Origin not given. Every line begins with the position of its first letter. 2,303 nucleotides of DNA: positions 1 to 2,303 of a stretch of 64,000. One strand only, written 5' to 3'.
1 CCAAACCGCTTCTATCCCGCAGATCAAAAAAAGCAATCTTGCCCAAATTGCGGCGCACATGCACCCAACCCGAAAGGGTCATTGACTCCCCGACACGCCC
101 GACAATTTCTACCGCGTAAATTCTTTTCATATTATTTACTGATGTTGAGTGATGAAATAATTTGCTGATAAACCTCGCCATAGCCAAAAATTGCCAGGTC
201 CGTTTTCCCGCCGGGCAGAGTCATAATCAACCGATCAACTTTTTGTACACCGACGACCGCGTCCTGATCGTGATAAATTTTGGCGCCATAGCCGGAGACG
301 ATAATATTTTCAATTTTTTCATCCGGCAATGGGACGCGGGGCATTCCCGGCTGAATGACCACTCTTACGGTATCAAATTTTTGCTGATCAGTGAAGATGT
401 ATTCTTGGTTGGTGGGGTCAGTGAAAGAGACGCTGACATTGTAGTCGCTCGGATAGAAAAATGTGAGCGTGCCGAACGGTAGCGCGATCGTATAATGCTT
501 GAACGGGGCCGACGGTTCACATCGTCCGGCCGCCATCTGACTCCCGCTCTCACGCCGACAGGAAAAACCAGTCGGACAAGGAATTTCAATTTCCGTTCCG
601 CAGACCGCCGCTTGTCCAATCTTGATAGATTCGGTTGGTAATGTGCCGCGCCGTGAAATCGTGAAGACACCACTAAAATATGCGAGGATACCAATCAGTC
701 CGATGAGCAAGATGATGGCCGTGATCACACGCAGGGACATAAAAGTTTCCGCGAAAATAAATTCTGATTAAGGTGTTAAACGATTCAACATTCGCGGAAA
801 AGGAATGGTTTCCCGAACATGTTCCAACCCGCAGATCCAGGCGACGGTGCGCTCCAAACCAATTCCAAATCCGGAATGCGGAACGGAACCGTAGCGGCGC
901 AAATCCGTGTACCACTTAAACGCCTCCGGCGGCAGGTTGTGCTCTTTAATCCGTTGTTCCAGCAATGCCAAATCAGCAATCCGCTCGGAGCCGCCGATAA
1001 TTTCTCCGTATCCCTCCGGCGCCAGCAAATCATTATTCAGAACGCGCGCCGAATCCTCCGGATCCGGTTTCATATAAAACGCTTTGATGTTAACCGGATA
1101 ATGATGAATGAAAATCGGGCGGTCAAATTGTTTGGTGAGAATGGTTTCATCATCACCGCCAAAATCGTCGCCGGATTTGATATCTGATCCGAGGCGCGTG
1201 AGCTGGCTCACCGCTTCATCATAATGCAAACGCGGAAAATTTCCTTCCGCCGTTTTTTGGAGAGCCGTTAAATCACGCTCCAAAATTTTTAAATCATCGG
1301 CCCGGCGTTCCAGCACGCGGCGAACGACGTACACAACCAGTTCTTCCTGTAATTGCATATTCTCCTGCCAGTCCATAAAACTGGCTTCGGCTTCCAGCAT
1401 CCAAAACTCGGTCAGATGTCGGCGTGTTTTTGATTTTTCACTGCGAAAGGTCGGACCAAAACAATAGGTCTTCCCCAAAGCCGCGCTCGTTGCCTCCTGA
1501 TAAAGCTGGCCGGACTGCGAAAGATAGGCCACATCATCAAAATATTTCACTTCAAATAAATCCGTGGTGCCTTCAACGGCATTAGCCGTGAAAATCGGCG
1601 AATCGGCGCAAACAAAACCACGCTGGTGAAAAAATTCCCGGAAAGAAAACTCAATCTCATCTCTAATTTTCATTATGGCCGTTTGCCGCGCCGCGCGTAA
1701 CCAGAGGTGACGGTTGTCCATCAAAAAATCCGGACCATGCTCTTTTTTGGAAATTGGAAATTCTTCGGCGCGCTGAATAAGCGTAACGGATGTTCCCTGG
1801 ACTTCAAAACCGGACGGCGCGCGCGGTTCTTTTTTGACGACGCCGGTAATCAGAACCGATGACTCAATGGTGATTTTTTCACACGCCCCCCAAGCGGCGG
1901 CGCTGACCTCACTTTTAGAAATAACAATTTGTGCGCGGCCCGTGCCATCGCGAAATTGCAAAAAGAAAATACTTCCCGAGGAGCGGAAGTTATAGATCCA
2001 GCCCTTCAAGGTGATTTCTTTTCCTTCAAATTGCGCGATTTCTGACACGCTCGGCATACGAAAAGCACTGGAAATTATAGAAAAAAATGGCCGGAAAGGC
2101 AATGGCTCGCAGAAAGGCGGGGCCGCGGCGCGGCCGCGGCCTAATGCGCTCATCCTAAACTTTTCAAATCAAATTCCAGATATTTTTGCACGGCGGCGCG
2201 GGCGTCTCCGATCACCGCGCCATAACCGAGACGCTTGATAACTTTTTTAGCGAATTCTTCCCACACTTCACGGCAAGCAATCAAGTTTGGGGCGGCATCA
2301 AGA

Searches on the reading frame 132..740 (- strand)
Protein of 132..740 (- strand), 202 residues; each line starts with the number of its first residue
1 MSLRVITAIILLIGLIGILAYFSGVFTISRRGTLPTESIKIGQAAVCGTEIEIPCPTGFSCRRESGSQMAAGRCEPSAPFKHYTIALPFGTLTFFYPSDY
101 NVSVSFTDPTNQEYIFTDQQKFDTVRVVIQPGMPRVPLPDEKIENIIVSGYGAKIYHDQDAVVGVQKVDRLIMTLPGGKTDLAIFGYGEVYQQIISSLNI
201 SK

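Call 76: find_encoding_contigs(protein=window:132-740:-, flank=10000, max_places=2)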
Protein window:132-740:- (202 aa): no gene with exactly this product is on record in the collection.

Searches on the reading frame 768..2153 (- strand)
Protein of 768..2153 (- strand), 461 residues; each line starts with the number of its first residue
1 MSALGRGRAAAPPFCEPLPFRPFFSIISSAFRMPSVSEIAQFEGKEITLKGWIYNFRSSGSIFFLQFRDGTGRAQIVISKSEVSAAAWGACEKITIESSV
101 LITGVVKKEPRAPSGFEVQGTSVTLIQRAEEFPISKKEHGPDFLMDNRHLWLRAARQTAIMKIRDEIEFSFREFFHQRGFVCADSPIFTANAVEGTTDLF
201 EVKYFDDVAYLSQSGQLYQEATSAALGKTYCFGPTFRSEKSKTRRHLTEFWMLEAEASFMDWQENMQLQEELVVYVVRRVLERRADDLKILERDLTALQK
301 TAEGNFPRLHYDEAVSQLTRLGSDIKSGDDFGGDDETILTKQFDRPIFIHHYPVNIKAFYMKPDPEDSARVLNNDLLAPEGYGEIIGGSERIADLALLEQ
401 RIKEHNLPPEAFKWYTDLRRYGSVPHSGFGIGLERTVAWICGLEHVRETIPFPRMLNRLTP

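Call 78: find_encoding_contigs(protein=window:768-2153:-, flank=10000, max_places=3)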
Protein window:768-2153:- (461 aa): no gene with exactly this product is on record in the collection.
